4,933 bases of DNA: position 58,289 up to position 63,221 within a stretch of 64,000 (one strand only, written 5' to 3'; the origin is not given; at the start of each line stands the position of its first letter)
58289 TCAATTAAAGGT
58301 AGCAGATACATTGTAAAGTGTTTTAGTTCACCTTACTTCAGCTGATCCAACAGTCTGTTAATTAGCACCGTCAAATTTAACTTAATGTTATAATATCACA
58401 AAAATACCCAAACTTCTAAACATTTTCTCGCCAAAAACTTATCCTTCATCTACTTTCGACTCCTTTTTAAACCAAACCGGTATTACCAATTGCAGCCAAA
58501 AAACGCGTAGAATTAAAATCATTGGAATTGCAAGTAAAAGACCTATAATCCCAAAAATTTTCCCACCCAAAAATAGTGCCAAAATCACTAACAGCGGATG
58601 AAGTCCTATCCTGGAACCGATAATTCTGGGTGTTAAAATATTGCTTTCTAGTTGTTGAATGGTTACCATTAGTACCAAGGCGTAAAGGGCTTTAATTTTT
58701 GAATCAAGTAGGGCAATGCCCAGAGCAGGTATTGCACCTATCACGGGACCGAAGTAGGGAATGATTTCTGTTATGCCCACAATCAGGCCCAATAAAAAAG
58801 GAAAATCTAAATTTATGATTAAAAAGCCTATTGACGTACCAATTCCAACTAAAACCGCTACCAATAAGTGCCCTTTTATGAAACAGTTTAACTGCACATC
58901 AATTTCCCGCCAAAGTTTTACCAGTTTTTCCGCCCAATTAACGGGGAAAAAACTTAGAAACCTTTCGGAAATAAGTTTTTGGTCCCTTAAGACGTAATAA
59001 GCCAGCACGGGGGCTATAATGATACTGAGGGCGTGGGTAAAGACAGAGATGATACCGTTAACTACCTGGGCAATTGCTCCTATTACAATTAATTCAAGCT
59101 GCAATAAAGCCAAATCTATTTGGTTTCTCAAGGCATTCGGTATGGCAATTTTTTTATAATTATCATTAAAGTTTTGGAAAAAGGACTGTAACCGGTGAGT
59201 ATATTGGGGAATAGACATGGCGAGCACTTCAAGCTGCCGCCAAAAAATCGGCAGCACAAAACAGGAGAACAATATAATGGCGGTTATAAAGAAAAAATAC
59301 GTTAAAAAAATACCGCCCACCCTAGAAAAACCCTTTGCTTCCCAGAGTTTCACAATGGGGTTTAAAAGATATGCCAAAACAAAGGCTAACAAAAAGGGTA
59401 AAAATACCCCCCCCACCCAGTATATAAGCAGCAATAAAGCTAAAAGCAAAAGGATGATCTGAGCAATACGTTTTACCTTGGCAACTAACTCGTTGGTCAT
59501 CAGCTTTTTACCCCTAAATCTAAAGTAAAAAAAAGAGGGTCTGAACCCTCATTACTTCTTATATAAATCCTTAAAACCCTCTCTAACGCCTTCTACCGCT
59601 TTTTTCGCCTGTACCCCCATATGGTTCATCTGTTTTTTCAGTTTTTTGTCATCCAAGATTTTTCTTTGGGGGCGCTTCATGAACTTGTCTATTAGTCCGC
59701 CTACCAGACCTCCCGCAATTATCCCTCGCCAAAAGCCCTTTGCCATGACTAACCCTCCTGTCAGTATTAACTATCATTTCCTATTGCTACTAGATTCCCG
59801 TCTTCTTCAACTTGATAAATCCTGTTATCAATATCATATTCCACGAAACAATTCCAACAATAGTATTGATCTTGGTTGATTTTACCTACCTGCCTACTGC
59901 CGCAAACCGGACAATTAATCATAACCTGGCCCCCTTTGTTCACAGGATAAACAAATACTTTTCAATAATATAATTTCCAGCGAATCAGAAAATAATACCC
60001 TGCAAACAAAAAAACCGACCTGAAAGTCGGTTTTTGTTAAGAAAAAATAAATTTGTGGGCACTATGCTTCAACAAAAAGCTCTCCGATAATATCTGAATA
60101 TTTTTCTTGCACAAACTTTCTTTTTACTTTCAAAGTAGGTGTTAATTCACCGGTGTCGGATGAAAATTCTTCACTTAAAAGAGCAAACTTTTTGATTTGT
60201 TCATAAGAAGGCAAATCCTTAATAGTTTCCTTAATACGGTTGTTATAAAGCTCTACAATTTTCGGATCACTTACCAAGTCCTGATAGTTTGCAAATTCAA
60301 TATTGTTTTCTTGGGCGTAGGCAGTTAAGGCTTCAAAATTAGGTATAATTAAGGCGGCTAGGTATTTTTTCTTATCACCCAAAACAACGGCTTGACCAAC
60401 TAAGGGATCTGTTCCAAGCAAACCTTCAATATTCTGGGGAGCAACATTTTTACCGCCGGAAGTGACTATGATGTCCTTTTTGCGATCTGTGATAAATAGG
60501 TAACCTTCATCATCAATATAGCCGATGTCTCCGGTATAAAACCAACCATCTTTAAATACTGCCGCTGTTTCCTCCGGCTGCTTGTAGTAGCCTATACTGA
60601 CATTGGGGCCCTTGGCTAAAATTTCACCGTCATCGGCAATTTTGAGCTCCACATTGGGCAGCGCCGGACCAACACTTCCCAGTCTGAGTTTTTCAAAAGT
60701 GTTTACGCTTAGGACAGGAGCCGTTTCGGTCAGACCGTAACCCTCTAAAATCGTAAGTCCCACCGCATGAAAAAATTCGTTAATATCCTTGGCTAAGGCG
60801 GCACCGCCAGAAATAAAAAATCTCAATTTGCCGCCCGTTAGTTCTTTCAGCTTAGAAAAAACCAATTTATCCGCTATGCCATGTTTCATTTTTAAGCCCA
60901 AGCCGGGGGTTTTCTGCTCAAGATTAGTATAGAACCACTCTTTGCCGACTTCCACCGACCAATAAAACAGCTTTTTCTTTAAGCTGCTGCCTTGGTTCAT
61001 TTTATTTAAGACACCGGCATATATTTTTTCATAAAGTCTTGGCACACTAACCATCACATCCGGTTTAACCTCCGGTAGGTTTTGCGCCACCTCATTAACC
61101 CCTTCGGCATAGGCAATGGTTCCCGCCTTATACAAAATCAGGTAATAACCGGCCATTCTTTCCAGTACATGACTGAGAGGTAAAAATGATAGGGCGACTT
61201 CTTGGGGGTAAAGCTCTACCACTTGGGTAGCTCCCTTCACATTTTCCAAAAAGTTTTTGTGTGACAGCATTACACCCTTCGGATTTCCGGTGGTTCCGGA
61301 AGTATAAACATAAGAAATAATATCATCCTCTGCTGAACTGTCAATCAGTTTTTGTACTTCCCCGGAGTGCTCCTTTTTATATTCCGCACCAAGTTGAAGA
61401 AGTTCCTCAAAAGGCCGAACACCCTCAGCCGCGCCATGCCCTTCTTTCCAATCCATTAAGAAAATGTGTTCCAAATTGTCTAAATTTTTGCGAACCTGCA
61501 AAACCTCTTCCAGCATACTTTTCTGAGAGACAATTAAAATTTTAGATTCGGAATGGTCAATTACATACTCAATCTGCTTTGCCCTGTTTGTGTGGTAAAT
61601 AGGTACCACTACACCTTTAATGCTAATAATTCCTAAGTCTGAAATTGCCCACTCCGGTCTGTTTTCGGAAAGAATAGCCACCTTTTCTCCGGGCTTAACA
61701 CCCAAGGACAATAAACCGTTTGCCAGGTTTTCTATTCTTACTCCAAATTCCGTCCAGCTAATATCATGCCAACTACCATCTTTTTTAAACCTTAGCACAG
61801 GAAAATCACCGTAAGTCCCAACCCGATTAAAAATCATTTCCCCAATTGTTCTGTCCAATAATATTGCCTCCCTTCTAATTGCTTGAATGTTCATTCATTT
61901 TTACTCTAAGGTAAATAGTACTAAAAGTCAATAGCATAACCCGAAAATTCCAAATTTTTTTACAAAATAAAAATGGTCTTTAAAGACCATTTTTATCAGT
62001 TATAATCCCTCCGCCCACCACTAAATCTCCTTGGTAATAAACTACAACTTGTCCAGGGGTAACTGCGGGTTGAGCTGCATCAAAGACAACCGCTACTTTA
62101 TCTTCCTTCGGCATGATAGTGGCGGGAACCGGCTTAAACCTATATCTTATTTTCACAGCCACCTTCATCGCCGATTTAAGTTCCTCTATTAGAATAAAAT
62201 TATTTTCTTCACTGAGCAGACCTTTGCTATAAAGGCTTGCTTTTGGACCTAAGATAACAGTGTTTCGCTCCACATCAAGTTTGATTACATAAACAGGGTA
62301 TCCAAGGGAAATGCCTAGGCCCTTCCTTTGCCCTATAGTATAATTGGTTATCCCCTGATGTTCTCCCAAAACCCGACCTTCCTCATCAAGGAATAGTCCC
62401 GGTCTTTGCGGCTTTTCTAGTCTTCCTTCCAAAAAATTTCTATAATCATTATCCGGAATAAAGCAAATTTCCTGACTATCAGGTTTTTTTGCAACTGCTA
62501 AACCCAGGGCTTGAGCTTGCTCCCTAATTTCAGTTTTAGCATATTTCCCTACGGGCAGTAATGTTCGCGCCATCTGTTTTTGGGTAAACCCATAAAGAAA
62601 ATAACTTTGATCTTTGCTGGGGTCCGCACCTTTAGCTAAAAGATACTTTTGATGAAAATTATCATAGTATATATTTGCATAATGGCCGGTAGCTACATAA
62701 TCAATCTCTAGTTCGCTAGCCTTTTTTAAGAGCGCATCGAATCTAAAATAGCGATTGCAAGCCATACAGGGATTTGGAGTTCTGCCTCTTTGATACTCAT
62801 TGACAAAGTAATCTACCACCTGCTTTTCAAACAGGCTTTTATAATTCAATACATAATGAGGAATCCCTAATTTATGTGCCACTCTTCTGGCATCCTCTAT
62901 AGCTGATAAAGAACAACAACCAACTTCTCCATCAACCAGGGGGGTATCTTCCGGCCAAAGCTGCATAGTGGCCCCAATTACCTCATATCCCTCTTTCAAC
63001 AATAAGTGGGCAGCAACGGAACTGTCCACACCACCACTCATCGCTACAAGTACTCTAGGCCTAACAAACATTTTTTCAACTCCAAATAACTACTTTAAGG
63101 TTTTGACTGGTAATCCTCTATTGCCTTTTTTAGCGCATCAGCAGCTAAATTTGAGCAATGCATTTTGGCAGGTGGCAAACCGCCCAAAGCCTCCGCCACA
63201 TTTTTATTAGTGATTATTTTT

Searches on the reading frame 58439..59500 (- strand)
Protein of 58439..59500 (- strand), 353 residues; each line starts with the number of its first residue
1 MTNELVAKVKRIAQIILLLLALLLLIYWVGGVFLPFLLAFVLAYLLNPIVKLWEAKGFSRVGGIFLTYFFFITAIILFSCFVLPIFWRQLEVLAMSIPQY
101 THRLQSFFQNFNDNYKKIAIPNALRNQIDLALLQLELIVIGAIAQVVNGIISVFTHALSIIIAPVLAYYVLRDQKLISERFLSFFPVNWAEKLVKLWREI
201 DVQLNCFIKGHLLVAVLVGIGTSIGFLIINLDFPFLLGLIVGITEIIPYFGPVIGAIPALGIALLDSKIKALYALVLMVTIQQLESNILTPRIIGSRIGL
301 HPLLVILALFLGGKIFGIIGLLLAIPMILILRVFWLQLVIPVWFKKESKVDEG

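Call 20: search_protein_families(library=ncbifam, proteins=[window:58439-59500:-], max_evalue=0.00001)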
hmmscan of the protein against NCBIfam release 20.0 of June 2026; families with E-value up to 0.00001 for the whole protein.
window:58439-59500:- (353 aa): 3 families
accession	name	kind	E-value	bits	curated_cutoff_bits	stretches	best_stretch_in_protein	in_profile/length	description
TIGR02872.1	spore_ytvI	equivalog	5.2e-37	128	198.15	1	14-334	4-335/341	sporulation integral membrane protein YtvI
NF045801.1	efflux_ABUW_0982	equivalog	3.6e-32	111.8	675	1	10-334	7-339/392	chloramphenicol efflux transporter CxpE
NF008930.0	PRK12287.1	subfamily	1.3e-17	64.5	318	1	10-333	11-323/344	AI-2E family transporter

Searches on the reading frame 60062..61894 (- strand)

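Call 20: search_protein_families(library=ncbifam, proteins=[window:60062-61894:-], max_evalue=0.00001)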
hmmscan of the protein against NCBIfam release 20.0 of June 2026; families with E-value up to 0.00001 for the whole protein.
window:60062-61894:- (610 aa): 102 families (the best 25 are shown)
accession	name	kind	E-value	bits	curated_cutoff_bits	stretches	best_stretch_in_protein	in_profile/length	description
NF038343.1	ligase_FadD11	exception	1.2e-109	367.3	950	1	37-608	21-582/585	fatty acid--CoA ligase FadD11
NF004837.0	PRK06187.1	subfamily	4.4e-85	285.9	476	2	16-306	9-289/531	long-chain-fatty-acid--CoA ligase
NF005801.1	PRK07656.1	equivalog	1.6e-59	201.8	657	2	356-506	280-436/500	FadD3 family acyl-CoA ligase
NF005702.0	PRK07514.1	subfamily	1.1e-58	198.8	558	2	349-506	264-433/506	malonyl-CoA synthase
NF006182.0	PRK08316.1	subfamily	1.4e-57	195.4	663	2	28-245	24-226/523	fatty acyl-CoA synthetase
NF004114.0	PRK05605.1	equivalog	1.1e-56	192.4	766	3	357-509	340-505/575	long-chain-fatty-acid--CoA ligase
NF006181.0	PRK08314.1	subfamily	3.1e-56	190.8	705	2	44-260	49-274/563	long-chain-fatty-acid--CoA ligase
NF005714.0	PRK07529.1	subfamily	4.6e-56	190.4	632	2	356-506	339-508/640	acyl-CoA synthetase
NF009232.0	PRK12582.1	subfamily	1.8e-55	188.4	777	2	356-609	347-615/624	acyl-CoA synthetase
TIGR01923.1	menE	equivalog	2.7e-55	188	330.15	2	355-508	224-383/442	o-succinylbenzoate--CoA ligase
NF052269.1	Staph_lig_FadD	equivalog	4.7e-55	186.9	650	3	356-511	266-432/499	long-chain-fatty-acid--CoA ligase FadD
NF009233.0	PRK12583.1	subfamily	4.3e-54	183.9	832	2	9-244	12-255/558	fatty acid CoA ligase family protein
NF002966.0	PRK03640.1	equivalog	1.7e-53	181.9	556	2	354-510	253-419/483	o-succinylbenzoate--CoA ligase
NF041592.1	carboxyl_red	equivalog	1.4e-52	178.6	1300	1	41-609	74-621/1160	carboxylic acid reductase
NF005220.0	PRK06710.1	equivalog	1.7e-51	175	1116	3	348-515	316-495/563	long-chain-fatty-acid--CoA ligase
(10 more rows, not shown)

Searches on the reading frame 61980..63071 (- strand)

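Call 20: search_protein_families(library=ncbifam, proteins=[window:61980-63071:-], max_evalue=0.00001)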
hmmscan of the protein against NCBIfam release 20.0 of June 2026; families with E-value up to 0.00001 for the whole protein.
window:61980-63071:- (363 aa): 7 families
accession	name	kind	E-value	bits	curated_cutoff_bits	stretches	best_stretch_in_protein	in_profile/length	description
NF001138.1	PRK00143.1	equivalog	2.1e-133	444.6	284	1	6-357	1-345/345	tRNA 2-thiouridine(34) synthase MnmA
TIGR00420.1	trmU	equivalog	4.9e-105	351.2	236.95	1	6-357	2-351/351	tRNA 2-thiouridine(34) synthase MnmA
NF011258.0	PRK14664.1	equivalog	1.7e-90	303.8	680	1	6-362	7-350/362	tRNA 2-thiouridine(34) synthase MnmA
NF011259.0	PRK14665.1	equivalog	2.2e-76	257.1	364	1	6-358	7-359/360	tRNA 2-thiouridine(34) synthase MnmA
TIGR00268.2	TIGR00268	equivalog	5.6e-09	35.7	150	1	6-131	15-120/259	ATP-dependent sacrificial sulfur transferase LarE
TIGR02432.1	lysidine_TilS_N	equivalog_domain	1.2e-07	31.9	93.6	0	102-194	79-168/189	tRNA lysidine(34) synthetase TilS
NF010587.0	PRK13980.1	equivalog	3.4e-06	26.4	255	0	6-100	33-109/267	NAD+ synthase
